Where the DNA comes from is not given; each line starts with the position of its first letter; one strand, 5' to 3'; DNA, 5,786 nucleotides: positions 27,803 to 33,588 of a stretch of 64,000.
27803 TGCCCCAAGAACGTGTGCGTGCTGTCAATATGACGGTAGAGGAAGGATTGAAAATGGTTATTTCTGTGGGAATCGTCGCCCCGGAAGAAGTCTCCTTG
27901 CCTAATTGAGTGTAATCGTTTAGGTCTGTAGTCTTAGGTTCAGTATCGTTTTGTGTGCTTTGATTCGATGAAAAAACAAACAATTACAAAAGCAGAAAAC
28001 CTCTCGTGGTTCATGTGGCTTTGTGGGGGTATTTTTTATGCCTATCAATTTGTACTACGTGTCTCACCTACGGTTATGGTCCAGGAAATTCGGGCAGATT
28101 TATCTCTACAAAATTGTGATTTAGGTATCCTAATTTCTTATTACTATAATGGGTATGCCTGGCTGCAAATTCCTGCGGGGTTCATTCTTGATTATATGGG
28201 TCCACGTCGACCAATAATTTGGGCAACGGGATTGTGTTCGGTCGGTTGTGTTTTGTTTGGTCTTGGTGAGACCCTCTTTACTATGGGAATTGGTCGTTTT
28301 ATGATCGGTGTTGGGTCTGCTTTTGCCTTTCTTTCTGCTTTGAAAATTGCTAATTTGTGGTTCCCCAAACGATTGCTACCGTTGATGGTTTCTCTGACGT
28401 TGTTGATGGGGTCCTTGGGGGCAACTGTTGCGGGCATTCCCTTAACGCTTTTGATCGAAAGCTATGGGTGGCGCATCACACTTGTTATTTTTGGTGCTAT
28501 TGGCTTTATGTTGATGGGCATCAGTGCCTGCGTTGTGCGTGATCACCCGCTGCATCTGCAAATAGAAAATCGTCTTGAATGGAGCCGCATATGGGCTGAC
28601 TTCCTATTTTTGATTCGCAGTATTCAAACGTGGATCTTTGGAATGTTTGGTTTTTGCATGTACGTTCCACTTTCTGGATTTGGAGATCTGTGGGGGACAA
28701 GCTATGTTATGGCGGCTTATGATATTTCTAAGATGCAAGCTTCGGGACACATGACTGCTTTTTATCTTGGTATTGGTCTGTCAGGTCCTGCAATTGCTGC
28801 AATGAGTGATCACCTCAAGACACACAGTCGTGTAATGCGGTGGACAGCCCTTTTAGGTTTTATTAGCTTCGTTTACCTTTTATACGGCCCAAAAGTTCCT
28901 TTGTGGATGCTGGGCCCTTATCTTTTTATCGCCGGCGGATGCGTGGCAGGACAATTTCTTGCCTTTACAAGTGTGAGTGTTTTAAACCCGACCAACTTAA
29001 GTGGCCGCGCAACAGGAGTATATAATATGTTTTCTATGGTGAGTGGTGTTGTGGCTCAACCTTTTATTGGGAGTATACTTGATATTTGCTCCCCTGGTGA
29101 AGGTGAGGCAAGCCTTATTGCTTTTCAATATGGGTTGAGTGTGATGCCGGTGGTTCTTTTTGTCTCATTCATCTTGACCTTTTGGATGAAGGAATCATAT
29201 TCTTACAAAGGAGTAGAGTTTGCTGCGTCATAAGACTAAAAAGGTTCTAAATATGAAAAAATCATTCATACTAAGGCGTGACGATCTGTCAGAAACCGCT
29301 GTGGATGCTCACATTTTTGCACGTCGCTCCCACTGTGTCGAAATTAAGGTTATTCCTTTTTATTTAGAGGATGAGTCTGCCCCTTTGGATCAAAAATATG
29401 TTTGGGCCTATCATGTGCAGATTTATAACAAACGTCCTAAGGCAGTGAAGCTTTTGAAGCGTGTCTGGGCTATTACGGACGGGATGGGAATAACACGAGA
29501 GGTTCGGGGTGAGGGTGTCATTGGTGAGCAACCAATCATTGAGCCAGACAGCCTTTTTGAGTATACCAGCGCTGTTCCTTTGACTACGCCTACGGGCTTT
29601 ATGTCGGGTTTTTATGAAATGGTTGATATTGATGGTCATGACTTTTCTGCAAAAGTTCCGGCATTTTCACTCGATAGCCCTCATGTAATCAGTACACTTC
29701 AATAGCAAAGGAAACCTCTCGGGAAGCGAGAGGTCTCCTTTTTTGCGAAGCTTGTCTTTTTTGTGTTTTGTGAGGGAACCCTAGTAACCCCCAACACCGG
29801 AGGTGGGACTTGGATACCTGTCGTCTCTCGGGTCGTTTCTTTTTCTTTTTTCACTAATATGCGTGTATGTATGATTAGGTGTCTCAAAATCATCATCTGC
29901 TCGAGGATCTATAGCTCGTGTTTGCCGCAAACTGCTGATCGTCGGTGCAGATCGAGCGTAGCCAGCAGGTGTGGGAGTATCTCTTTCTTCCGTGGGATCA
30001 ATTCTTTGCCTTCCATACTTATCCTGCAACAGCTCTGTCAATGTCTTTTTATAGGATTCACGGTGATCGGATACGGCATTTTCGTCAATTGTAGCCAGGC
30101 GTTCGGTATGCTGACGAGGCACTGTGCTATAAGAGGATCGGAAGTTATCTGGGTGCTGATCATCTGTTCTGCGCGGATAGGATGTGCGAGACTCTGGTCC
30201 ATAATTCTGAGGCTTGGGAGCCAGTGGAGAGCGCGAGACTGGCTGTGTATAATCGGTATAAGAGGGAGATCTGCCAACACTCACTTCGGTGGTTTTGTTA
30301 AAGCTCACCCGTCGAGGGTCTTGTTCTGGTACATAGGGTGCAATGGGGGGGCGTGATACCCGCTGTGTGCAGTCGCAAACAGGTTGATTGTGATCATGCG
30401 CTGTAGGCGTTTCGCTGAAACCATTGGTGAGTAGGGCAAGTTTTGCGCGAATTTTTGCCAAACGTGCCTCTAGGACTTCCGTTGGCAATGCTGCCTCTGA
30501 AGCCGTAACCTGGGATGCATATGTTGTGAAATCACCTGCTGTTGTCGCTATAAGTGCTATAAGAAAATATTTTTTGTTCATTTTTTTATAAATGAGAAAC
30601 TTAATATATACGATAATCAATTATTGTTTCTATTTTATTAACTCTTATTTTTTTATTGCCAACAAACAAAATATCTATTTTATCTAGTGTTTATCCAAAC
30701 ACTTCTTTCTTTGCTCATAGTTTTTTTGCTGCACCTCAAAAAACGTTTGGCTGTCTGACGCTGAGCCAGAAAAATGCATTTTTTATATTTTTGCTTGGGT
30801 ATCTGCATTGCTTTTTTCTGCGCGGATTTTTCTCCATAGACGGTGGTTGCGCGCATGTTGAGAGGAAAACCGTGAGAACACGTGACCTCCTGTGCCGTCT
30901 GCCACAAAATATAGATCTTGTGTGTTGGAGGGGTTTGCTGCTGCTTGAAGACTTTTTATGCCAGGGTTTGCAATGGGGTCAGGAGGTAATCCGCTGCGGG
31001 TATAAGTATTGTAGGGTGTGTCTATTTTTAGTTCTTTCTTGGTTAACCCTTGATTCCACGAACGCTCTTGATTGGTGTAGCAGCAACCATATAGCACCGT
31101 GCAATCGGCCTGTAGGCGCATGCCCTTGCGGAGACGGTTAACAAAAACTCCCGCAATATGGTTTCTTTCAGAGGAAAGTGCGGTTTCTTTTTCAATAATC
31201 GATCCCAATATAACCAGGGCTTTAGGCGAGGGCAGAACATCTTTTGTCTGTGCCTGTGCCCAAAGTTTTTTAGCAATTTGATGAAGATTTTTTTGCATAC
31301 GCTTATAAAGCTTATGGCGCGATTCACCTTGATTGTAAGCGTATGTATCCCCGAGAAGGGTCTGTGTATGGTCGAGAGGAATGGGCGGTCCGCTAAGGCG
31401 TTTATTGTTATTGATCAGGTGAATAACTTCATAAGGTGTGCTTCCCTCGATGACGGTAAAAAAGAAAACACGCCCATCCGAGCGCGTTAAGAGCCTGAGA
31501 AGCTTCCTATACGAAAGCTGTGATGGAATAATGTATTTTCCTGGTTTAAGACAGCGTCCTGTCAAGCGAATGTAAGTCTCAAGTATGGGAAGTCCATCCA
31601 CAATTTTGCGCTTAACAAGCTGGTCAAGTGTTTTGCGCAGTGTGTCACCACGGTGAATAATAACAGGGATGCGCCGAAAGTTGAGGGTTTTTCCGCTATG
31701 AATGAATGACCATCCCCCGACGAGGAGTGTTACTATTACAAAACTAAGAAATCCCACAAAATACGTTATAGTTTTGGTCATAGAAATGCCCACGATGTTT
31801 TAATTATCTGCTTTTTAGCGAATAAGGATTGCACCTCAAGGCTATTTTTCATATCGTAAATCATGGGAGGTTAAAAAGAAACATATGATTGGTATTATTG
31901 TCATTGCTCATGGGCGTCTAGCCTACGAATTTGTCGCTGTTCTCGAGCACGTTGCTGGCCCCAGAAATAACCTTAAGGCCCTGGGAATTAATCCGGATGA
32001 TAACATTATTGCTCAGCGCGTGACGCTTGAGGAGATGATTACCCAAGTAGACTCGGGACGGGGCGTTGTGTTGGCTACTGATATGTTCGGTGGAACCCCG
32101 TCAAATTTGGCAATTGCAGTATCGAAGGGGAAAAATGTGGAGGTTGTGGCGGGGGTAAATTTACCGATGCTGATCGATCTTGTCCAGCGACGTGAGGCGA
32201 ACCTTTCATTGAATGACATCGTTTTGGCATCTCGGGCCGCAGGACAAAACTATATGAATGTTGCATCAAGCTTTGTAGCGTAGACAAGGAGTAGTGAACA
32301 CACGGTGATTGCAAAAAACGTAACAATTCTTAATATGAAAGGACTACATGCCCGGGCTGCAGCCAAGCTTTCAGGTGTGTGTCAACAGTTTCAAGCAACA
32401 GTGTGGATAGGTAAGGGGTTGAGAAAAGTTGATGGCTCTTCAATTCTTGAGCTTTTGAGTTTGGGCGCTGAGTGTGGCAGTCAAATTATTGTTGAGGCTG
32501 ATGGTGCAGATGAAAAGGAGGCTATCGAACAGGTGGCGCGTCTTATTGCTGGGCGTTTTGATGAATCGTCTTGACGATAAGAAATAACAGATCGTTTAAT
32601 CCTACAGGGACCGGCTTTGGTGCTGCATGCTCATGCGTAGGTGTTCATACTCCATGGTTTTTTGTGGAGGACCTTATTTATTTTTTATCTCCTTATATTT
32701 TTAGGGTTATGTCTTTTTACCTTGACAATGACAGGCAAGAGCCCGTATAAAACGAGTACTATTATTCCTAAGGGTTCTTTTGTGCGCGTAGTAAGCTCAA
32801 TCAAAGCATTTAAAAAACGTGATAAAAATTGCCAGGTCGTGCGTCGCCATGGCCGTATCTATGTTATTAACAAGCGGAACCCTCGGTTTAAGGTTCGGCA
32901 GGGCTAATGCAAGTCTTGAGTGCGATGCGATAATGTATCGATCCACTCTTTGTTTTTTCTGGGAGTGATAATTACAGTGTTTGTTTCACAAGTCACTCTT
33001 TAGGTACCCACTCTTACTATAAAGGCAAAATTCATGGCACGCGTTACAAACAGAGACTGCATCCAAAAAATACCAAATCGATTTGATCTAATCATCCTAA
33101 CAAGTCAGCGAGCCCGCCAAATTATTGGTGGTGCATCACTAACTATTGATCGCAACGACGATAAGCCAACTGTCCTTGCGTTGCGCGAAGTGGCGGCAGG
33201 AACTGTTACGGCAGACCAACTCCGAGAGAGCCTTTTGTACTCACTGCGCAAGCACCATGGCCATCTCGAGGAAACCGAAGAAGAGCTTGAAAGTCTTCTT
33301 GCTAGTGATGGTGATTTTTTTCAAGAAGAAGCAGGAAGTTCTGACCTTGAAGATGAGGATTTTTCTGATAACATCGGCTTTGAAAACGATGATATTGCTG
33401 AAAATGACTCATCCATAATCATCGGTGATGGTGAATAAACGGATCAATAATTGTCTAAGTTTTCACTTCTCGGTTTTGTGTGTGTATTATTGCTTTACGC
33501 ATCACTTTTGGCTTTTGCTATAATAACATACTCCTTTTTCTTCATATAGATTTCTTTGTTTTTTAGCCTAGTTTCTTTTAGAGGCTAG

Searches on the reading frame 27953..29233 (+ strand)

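Call 27: search_protein_families(library=pfam, proteins=[window:27953-29233:+], max_evalue=0.00001)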
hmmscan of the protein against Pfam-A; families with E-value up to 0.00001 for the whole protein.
window:27953-29233:+ (426 aa): 1 family
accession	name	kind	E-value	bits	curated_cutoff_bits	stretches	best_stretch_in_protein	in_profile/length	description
PF07690.21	MFS_1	-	1.8e-35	122.9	33.4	2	31-368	11-346/347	Major Facilitator Superfamily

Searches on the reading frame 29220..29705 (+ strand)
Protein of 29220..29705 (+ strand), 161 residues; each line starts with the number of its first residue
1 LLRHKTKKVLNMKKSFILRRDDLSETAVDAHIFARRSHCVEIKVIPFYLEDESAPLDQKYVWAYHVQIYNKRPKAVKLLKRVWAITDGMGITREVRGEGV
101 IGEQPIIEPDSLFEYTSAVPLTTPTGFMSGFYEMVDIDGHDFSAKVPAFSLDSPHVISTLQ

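Call 73: search_protein_families(library=pfam, proteins=[window:29220-29705:+], max_evalue=0.0001)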
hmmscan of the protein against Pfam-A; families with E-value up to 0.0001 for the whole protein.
window:29220-29705:+ (161 aa): 1 family
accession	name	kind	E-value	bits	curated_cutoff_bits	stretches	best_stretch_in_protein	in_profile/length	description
PF04379.20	DUF525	-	1e-30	106.2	27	1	51-135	2-86/87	ApaG domain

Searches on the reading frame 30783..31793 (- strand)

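Call 73: search_protein_families(library=pfam, proteins=[window:30783-31793:-], max_evalue=0.0001)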
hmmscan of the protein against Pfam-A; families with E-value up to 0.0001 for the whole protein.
window:30783-31793:- (336 aa): 1 family
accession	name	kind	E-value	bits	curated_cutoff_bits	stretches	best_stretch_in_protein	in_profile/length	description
PF02618.21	YceG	-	4.2e-67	227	32.4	1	44-317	1-273/275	YceG-like family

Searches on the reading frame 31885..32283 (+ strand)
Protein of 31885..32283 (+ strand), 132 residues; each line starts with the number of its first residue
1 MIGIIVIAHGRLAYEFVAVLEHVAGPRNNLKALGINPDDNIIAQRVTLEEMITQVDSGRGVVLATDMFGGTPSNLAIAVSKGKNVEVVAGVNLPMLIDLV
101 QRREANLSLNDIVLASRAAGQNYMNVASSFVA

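Call 73: search_protein_families(library=pfam, proteins=[window:31885-32283:+], max_evalue=0.0001)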
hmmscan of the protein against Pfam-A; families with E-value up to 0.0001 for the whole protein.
window:31885-32283:+ (132 aa): 1 family
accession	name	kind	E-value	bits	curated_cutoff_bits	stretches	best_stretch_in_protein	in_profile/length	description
PF03610.21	EIIA-man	-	3e-23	82.6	21.4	1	3-113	1-112/116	PTS system fructose IIA component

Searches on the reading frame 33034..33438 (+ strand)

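Call 73: search_protein_families(library=pfam, proteins=[window:33034-33438:+], max_evalue=0.0001)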
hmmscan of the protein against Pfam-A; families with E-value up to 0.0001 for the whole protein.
window:33034-33438:+ (134 aa): 1 family
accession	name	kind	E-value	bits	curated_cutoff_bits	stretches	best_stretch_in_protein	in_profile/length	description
PF01192.27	RNA_pol_Rpb6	-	3.4e-16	59.4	26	1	8-59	1-52/53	RNA polymerase Rpb6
